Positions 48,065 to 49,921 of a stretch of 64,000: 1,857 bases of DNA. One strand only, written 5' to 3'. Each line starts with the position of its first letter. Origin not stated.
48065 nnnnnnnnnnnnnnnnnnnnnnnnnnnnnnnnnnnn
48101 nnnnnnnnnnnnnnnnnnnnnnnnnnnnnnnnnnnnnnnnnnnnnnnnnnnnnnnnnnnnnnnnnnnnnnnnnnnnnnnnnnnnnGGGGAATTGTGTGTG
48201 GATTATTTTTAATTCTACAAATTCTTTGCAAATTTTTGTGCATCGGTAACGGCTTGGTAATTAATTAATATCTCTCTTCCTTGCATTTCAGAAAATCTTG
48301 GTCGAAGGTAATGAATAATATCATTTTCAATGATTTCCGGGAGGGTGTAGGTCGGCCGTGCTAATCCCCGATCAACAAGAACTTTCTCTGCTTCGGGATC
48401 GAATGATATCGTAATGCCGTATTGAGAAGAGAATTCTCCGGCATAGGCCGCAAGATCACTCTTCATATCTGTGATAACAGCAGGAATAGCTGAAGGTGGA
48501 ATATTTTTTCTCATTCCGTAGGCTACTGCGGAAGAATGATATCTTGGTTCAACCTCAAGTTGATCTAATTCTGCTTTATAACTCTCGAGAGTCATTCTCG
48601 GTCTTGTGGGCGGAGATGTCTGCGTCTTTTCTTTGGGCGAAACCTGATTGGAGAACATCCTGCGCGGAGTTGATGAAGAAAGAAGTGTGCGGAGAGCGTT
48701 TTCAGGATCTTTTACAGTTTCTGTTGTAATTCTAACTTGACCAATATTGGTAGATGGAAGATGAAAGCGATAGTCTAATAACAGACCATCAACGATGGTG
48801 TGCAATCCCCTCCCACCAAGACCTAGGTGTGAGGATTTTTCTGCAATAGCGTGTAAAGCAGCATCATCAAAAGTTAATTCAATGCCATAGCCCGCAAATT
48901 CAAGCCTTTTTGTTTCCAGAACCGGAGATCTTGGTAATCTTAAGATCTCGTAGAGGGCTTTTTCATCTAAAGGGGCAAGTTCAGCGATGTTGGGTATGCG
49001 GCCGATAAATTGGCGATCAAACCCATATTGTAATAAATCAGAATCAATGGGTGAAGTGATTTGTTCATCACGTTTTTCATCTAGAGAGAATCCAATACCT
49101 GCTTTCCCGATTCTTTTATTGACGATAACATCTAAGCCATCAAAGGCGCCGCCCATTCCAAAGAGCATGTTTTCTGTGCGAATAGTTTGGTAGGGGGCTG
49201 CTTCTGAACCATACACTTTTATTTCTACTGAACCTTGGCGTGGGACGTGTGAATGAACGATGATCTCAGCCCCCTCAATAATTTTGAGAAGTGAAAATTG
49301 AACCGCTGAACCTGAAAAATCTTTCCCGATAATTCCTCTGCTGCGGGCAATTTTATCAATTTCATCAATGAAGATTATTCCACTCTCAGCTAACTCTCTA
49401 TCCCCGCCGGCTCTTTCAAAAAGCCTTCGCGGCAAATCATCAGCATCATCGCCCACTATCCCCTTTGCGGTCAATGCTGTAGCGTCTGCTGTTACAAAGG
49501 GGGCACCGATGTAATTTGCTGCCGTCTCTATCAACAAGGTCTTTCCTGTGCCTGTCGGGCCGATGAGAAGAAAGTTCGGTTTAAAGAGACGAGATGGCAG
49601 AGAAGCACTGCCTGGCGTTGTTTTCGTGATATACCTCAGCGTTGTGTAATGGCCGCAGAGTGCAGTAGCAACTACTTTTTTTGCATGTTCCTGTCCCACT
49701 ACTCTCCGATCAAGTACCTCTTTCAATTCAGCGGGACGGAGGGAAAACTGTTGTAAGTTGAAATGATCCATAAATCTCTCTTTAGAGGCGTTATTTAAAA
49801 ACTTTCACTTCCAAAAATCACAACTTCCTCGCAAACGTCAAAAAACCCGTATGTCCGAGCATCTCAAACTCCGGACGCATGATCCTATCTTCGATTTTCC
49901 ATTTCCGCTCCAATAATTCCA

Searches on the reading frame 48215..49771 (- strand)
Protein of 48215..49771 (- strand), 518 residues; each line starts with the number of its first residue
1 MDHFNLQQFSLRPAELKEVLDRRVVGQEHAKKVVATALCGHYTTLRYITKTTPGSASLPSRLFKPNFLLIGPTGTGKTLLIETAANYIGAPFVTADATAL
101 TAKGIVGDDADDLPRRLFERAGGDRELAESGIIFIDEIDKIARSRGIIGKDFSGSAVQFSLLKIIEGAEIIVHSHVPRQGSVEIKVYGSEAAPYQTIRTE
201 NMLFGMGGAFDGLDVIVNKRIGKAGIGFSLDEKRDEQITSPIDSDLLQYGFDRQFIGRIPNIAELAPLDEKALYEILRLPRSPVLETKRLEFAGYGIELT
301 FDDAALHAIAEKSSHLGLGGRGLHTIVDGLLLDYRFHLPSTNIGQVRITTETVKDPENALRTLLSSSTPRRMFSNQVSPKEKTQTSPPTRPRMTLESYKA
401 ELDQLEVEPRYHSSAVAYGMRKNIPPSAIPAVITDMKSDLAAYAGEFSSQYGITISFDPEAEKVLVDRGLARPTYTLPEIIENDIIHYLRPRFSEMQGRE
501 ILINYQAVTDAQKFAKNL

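Call 3: search_protein_families(library=pfam, proteins=[window:48215-49771:-], max_evalue=0.01)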
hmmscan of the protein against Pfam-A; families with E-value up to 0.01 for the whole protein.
window:48215-49771:- (518 aa): 9 families
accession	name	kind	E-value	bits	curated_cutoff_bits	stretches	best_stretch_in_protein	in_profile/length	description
PF07724.20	AAA_2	-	1.9e-19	70.7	27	1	66-262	5-166/166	AAA domain (Cdc48 subfamily)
PF00004.35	AAA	-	2.7e-16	60.6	21.2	1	68-169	2-96/131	ATPase family associated with various cellular activities (AAA)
PF07728.20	AAA_5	-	7.3e-06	26.5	22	1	66-143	1-80/139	AAA domain (dynein-related subfamily)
PF10431.15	ClpB_D2-small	-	9.9e-06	26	21.9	1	268-333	1-62/81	C-terminal, D2-small domain, of ClpB protein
PF00493.29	MCM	-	1.3e-05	24.9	23.3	1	16-143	18-135/224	MCM P-loop domain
PF13191.12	AAA_16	-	0.00084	20.3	32.6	1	65-100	25-63/167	AAA ATPase domain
PF01078.27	Mg_chelatase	-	0.001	19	20.3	0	66-86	24-44/207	Magnesium chelatase, subunit ChlI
PF13173.12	AAA_14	-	0.0075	16.7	27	0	67-143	5-76/129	AAA domain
PF13401.12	AAA_22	-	0.0085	16.8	27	0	67-101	8-45/130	AAA domain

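Call 4: search_protein_families(library=ncbifam, proteins=[window:48215-49771:-], max_evalue=0.01)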
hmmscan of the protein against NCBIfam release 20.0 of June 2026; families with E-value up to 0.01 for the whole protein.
window:48215-49771:- (518 aa): 19 families
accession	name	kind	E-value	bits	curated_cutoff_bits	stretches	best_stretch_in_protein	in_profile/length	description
NF003745.1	PRK05342.1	equivalog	1.3e-84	284.5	359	1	11-359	60-405/418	ATP-dependent Clp protease ATP-binding subunit ClpX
TIGR00382.1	clpX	equivalog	6.3e-78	262.6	370.75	1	12-358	68-410/414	ATP-dependent protease ATP-binding subunit ClpX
TIGR00390.1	hslU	equivalog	1.4e-34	119.9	362.45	3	12-120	2-103/441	ATP-dependent protease ATPase subunit HslU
TIGR01243.1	CDC48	subfamily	7.3e-10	37.8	802.65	1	67-147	215-289/733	CDC48 family AAA ATPase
NF003069.1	PRK03992.1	subfamily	8.6e-10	38.3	500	1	67-146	168-241/379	proteasome-activating nucleotidase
NF047748.1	PrtsmActNtasePan1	equivalog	4.9e-09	35.7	750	1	67-162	185-273/405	proteasome-activating nucleotidase Pan1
NF047747.1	PrtsmActNtasePan2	equivalog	9.1e-09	35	700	1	67-161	188-275/397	proteasome-activating nucleotidase Pan2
TIGR01242.2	TIGR01242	subfamily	1.1e-08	34.5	500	1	67-146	151-224/362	proteasome-activating nucleotidase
TIGR01241.2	FtsH_fam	equivalog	2e-08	33.5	600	1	67-146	198-271/598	ATP-dependent zinc metalloprotease FtsH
NF041006.2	cell_div_CdvC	equivalog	7.1e-08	31.7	650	1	67-141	137-210/370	cell division protein CdvC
NF008004.0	PRK10733.1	equivalog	2.1e-07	29.3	1008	1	67-147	188-262/644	ATP-dependent zinc metalloprotease FtsH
TIGR03346.1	chaperone_ClpB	equivalog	3.5e-07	29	1232.1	1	15-88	558-619/853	ATP-dependent chaperone ClpB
TIGR03345.1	VI_ClpV1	equivalog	3.5e-07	28.9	884.95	1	235-332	736-828/852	type VI secretion system ATPase TssH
TIGR02639.1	ClpA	equivalog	1.8e-05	23.2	993.15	0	15-98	450-521/734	ATP-dependent Clp protease ATP-binding subunit ClpA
NF003229.0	PRK04195.1-5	equivalog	3.1e-05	22.9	280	1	24-143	19-117/413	replication factor C large subunit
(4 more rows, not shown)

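Call 5: search_protein_families(library=padloc, proteins=[window:48215-49771:-], max_evalue=0.01)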
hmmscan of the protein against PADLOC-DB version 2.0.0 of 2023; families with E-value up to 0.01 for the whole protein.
window:48215-49771:- (518 aa): 5 families
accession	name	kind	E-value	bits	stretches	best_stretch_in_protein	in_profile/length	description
PDLC02196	IetA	-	8.9e-07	26.6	1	65-146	123-197/374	-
PDLC04232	IetA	-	2.7e-05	21.7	1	66-146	118-191/330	-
PDLC02195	IetA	-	0.001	16.5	1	66-145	139-211/395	-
PDLC04231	IetA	-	0.0011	16.8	1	67-146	120-192/262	-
PDLC04140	mad8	-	0.0098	13.4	0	65-91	28-54/314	mads_8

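Call 6: search_protein_families(library=phrogs, proteins=[window:48215-49771:-], max_evalue=0.01)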
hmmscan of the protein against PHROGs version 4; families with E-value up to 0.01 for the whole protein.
window:48215-49771:- (518 aa): 13 families
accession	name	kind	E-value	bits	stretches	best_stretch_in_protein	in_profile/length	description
phrog_4339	-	unknown function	2.9e-61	209.2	2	123-355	350-528/552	-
phrog_5534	-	unknown function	5.6e-12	46.4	1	64-226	27-170/273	-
phrog_3757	-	unknown function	2.6e-09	37.9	1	66-146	128-201/367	-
phrog_30773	-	unknown function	2.9e-09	36.8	1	67-149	199-275/666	-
phrog_4871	-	other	6.7e-08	32.4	1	12-89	456-521/764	ATP-dependent protease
phrog_5846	-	DNA, RNA and nucleotide metabolism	7.8e-07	29.7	1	11-141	10-106/380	clamp loader of DNA polymerase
phrog_168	-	DNA, RNA and nucleotide metabolism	9.1e-06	26.6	1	65-141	43-112/314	clamp loader of DNA polymerase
phrog_8638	-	unknown function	1.5e-05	24.8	1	67-142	308-377/568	-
phrog_249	-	moron, auxiliary metabolic gene and host takeover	5.5e-05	23.6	1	38-106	111-170/380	porphyrin biosynthesis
phrog_10371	-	DNA, RNA and nucleotide metabolism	0.00057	19.2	1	66-142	328-403/683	DNA helicase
phrog_9172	-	unknown function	0.00062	19.7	1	64-153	107-190/509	-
phrog_11838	-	DNA, RNA and nucleotide metabolism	0.0018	18.5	1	67-145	43-114/420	clamp loader of DNA polymerase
phrog_7998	-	unknown function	0.0051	17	1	66-143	42-132/339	-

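Call 7: find_homologous_proteins(query=window:48215-49771:-)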
Query window:48215-49771:- (518 aa): 7928 proteins with E <= 0.001 among 8000 candidates; the best 120 are listed.
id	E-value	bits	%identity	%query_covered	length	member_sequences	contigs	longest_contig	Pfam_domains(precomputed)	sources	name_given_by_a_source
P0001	3.5e-69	252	44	67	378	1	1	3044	PF07724.21,PF00493.30,PF00004.36,PF13401.13,PF05496.19,PF07728.21,PF10431.16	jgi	-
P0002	1.2e-67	247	43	66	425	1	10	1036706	PF07724.21,PF06689.20,PF00004.36,PF05496.19,PF07728.21,PF01078.28,PF10431.16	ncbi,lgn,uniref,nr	ncbi:ATP-dependent Clp protease ATP-binding subunit ClpX [Virgibacillus pantothenticus]|uniref:ATP-d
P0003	5.7e-67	245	41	69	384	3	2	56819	PF07724.21,PF06689.20,PF00493.30,PF00004.36,PF13401.13,PF05496.19,PF07728.21,PF10431.16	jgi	-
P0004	3.2e-66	242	41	71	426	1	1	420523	PF07724.21,PF06689.20,PF00004.36,PF05496.19,PF07728.21,PF01078.28,PF10431.16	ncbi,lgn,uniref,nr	ncbi:ATP-dependent Clp protease ATP-binding subunit ClpX [Lentibacillus persicus]|uniref:ATP-depende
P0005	4.5e-66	242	40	71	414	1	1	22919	PF07724.21,PF06689.20,PF00004.36,PF05496.19,PF07728.21,PF01078.28,PF10431.16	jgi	jgi:ATP-dependent Clp protease ATP-binding subunit ClpX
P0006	4.5e-66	242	43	63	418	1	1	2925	PF00158.33,PF07724.21,PF06689.20,PF00493.30,PF00004.36,PF13401.13,PF05496.19,PF07728.21,PF01078.28,PF10431.16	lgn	-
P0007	2.6e-65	239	42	68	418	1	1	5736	PF00158.33,PF07724.21,PF06689.20,PF00493.30,PF00004.36,PF05496.19,PF14532.13,PF07728.21,PF01078.28,PF10431.16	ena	-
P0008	2.7e-65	239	42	68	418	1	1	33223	PF00158.33,PF07724.21,PF06689.20,PF00493.30,PF00004.36,PF05496.19,PF14532.13,PF07728.21,PF01078.28,PF10431.16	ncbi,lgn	ncbi:MAG: ATP-dependent Clp protease ATP-binding subunit ClpX [Candidatus Aminicenantia bacterium]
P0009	2.9e-65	239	40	68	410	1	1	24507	PF00158.33,PF07724.21,PF06689.20,PF00493.30,PF00004.36,PF13401.13,PF05496.19,PF07728.21,PF01078.28,PF10431.16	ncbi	-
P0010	3.4e-65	239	40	71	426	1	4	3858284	PF07724.21,PF06689.20,PF00004.36,PF05496.19,PF07728.21,PF01078.28,PF10431.16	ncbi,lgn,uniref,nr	ncbi:ATP-dependent protease ATP-binding subunit ClpX [Lentibacillus amyloliquefaciens]|uniref:ATP-de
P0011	4.2e-65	238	43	68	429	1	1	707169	PF07724.21,PF06689.20,PF00493.30,PF00004.36,PF05496.19,PF07728.21,PF01078.28,PF10431.16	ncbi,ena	-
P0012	7.0e-65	238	40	66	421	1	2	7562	PF07724.21,PF06689.20,PF00004.36,PF07728.21,PF01078.28,PF10431.16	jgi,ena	-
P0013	1.1e-64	237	41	66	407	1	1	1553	PF00158.33,PF07724.21,PF06689.20,PF00493.30,PF00004.36,PF05496.19,PF07728.21,PF01078.28,PF10431.16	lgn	-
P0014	1.2e-64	237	42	66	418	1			PF00158.33,PF07724.21,PF06689.20,PF00004.36,PF13401.13,PF07728.21,PF01078.28,PF10431.16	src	-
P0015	1.3e-64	237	40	66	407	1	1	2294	PF00158.33,PF07724.21,PF06689.20,PF00493.30,PF00004.36,PF05496.19,PF07728.21,PF01078.28,PF10431.16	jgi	jgi:ATP-dependent Clp protease ATP-binding subunit ClpX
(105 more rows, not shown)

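Call 28: search_protein_representatives(protein=window:48215-49771:-)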
Query: 518 residues. Proteins with E-value up to 0.001 (for the whole library): 15461; up to 1e-10: 7727; up to 1e-30: 2203. The best 150 are listed.
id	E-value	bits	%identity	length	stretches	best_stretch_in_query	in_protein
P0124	9.0e-120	417.0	36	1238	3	9-352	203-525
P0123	4.6e-115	401.5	99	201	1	216-402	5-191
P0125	3.5e-111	388.7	90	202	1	1-202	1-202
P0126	5.8e-96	338.5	42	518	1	4-485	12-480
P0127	1.2e-95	337.5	45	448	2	128-489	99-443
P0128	1.4e-92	327.3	41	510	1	3-518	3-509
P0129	1.7e-92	327.1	39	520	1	4-517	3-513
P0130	1.1e-87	311.3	39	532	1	4-474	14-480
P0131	3.4e-79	283.2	38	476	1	25-514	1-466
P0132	2.2e-78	280.5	41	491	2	196-464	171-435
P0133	6.0e-77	275.8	37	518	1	3-514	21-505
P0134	7.3e-77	275.5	40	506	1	8-467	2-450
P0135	7.6e-77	275.5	37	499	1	5-516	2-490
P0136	1.1e-76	275.0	37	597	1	7-473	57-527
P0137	4.1e-76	273.1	43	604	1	5-364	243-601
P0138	7.2e-76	272.3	40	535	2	6-369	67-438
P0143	1.6e-72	261.2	37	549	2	5-365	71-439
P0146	2.9e-71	257.1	40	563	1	6-363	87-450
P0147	5.0e-71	256.3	42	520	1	6-368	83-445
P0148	5.9e-71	256.1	37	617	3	6-356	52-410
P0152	8.4e-70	252.3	39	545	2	6-367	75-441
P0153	1.1e-69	251.9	33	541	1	7-518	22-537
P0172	1.7e-64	234.8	40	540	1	6-366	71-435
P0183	1.6e-62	228.3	40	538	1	8-371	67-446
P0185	1.8e-62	228.1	36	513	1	10-515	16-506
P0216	1.6e-57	211.7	33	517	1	12-511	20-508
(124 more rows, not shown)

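Call 31: list_cluster_members(proteins=[P0126, P0128, P0129, P0130, P0131, P0133, P0135, P0153, P0185, P0216])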
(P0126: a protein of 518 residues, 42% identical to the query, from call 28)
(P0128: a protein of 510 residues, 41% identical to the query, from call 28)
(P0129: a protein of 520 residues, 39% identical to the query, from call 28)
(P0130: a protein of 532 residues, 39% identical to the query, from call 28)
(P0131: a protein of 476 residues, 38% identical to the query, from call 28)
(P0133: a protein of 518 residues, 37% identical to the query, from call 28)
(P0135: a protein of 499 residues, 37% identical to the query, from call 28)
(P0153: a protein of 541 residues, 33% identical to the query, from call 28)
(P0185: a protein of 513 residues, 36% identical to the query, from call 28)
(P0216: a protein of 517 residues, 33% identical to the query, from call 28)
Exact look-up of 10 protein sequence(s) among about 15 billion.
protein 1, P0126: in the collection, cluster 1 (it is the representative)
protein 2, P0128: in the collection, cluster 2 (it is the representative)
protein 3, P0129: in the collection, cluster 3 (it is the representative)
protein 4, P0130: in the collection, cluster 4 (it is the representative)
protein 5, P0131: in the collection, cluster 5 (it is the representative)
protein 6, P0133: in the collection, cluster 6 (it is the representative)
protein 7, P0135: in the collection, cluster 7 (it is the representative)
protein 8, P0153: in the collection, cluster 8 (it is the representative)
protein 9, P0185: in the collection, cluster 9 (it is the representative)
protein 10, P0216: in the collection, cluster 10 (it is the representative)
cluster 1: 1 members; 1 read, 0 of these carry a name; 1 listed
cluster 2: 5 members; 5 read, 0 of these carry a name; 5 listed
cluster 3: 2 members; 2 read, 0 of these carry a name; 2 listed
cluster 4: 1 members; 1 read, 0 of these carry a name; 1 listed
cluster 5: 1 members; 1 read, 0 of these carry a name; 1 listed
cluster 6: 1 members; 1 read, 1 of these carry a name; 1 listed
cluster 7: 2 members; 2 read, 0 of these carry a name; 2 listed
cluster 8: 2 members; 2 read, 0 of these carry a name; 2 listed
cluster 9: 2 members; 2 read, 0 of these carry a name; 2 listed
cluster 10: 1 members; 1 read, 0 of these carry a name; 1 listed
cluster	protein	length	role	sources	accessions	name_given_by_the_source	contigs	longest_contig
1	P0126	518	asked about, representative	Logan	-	-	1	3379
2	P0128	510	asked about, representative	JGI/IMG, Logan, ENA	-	-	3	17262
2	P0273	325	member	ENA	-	-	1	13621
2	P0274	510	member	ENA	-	-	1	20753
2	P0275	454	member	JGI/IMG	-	-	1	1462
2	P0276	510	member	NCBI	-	-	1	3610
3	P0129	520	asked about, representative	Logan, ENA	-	-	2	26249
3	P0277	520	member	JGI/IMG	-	-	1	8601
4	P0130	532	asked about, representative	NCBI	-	-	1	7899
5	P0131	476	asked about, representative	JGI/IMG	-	-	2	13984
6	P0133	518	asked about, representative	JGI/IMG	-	ATP-dependent Clp protease ATP-binding subunit ClpX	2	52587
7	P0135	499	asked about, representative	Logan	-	-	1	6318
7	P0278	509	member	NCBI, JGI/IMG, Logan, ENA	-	-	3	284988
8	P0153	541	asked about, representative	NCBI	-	-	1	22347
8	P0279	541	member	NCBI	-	-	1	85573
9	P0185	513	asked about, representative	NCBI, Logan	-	-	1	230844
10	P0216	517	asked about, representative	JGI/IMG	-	-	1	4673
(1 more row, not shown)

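Call 33: find_encoding_contigs(protein=P0128, flank=6000, max_places=3)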
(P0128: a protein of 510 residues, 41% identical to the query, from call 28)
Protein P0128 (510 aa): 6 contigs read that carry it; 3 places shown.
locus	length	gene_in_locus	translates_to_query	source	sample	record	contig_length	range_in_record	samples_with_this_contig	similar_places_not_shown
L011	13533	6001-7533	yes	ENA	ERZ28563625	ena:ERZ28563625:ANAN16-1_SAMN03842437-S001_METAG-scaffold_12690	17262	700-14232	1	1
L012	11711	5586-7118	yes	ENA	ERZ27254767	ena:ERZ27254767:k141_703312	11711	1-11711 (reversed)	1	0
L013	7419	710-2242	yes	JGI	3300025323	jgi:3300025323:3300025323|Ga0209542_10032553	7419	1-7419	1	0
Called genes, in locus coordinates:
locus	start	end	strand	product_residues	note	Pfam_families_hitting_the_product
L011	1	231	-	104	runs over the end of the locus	PF00338:Ribosomal_S10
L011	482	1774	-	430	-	PF00009:GTP_EFTU, PF03144:GTP_EFTU_D2, PF03143:GTP_EFTU_D3, PF22594:GTP-eEF1A_C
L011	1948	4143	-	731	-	PF00009:GTP_EFTU, PF22042:EF-G_D2 (weak), PF03144:GTP_EFTU_D2, PF14492:EFG_III, PF03764:EFG_IV, PF00679:EFG_C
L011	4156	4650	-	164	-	PF00334:NDK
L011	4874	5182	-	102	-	PF01200:Ribosomal_S28e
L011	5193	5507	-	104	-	PF01248:Ribosomal_L7Ae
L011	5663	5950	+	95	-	-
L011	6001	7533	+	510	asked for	PF00004:AAA, PF07724:AAA_2, PF10431:ClpB_D2-small (weak)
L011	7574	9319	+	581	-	PF13522:GATase_6, PF13537:GATase_7, PF01380:SIS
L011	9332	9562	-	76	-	-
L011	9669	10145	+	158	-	-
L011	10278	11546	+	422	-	PF00149:Metallophos, PF12850:Metallophos_2 (weak)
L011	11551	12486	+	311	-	PF04140:ICMT (faint)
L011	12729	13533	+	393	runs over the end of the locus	PF00162:PGK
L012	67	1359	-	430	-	PF00009:GTP_EFTU, PF03144:GTP_EFTU_D2, PF03143:GTP_EFTU_D3, PF22594:GTP-eEF1A_C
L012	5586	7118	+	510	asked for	PF00004:AAA, PF07724:AAA_2, PF10431:ClpB_D2-small (weak)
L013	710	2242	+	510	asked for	PF00004:AAA, PF07724:AAA_2, PF10431:ClpB_D2-small (weak)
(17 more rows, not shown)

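Call 34: find_encoding_contigs(protein=P0185, flank=6000, max_places=2)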
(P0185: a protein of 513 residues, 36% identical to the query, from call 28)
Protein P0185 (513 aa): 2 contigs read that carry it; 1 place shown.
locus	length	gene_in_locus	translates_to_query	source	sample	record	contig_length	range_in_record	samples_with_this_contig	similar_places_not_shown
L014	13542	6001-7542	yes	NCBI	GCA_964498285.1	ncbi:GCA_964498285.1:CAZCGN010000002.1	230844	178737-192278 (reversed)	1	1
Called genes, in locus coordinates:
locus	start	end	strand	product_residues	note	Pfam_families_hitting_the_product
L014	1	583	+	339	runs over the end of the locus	PF04055:Radical_SAM, PF08608:Wyosine_form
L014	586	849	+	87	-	-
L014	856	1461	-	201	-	PF06821:Ser_hydrolase (weak), PF00561:Abhydrolase_1 (faint)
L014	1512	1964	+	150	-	PF04981:NMD3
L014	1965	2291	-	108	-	-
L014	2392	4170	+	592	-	PF05362:Lon_C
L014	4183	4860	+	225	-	-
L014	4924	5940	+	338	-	-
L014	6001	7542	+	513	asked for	PF00493:MCM, PF13191:AAA_16 (faint), PF13401:AAA_22 (faint), PF00004:AAA, PF07724:AAA_2, PF07728:AAA_5 (weak)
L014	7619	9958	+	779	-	PF00324:AA_permease, PF13520:AA_permease_2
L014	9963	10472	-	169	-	PF13302:Acetyltransf_3, PF13420:Acetyltransf_4, PF00583:Acetyltransf_1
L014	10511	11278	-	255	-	PF13230:GATase_4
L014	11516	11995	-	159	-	-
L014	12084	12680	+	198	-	PF04467:DUF483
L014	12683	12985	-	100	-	-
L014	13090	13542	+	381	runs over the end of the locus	PF00390:malic, PF03949:Malic_M, PF01262:AlaDh_PNT_C (weak)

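Call 35: find_encoding_contigs(protein=P0278, flank=5000, max_places=1)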
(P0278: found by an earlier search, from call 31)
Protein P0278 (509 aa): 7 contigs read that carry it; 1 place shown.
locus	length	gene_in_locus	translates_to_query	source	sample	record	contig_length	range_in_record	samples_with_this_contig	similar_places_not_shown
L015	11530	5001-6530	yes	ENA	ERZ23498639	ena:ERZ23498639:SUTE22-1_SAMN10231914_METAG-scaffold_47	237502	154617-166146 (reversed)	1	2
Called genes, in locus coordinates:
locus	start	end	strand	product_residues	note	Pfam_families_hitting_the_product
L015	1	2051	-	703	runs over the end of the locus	-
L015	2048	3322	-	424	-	PF05345:He_PIG (faint)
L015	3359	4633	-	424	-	-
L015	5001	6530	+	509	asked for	PF00004:AAA, PF07724:AAA_2, PF10431:ClpB_D2-small (weak)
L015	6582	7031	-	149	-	-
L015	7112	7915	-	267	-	PF00590:TP_methylase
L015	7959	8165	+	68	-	-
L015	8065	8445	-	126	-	-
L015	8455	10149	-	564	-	PF00118:Cpn60_TCP1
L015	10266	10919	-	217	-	-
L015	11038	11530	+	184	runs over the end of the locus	PF00406:ADK (faint), PF13189:Cytidylate_kin2, PF13207:AAA_17, PF13238:AAA_18, PF13401:AAA_22 (faint), PF02224:Cytidylate_kin (weak)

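Call 36: find_encoding_contigs(protein=P0279, flank=5000, max_places=1)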
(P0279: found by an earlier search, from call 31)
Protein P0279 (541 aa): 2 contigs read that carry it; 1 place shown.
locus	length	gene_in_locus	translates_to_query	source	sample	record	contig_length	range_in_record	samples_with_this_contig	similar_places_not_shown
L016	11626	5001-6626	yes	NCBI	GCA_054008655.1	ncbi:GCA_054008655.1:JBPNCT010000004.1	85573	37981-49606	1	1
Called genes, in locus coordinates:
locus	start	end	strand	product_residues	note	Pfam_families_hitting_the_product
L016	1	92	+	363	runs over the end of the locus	PF00437:T2SSE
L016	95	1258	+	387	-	PF00437:T2SSE, PF25199:nSTAND_NTPase5 (weak)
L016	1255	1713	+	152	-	-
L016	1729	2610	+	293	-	PF00483:NTP_transferase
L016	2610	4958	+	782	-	PF17764:PriA_3primeBD, PF00270:DEAD, PF04851:ResIII, PF18319:Zn_ribbon_PriA, PF00271:Helicase_C (weak), PF18074:PriA_C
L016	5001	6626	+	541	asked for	PF00004:AAA, PF07724:AAA_2, PF10431:ClpB_D2-small (weak)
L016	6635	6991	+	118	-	PF00072:Response_reg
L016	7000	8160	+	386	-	PF04055:Radical_SAM, PF13353:Fer4_12 (weak), PF13186:SPASM (weak)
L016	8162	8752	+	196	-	PF02142:MGS, PF01808:AICARFT_IMPCHas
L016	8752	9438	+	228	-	PF01487:DHquinase_I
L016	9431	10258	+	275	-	PF08501:Shikimate_dh_N, PF01488:Shikimate_DH, PF18317:SDH_C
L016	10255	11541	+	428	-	PF00275:EPSP_synthase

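Call 37: find_encoding_contigs(protein=P0133, flank=5000, max_places=1)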
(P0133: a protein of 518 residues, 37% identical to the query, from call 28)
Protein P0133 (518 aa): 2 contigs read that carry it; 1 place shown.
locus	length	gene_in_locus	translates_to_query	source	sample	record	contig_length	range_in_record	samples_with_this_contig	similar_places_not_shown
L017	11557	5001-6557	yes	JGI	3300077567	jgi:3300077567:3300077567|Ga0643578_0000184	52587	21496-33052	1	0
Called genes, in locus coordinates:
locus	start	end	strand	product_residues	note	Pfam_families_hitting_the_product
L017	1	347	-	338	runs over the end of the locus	-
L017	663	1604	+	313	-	PF01916:DS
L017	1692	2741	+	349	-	PF02784:Orn_Arg_deC_N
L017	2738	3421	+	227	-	PF00702:Hydrolase, PF12710:HAD (weak), PF13419:HAD_2, PF13242:Hydrolase_like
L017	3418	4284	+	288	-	PF00491:Arginase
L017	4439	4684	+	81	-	-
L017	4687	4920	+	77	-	PF07927:HicA_toxin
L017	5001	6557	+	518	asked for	PF00493:MCM, PF00004:AAA, PF07724:AAA_2, PF07728:AAA_5 (faint)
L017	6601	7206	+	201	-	-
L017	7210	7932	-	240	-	PF13489:Methyltransf_23, PF05175:MTS (weak), PF13847:Methyltransf_31, PF08241:Methyltransf_11, PF08242:Methyltransf_12, PF13649:Methyltransf_25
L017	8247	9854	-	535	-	PF03109:ABC1, PF01163:RIO1 (weak), PF27536:UbiB_helical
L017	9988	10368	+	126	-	-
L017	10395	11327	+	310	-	PF01207:Dus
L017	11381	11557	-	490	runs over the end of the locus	PF01336:tRNA_anti-codon (weak), PF01368:DHH (weak)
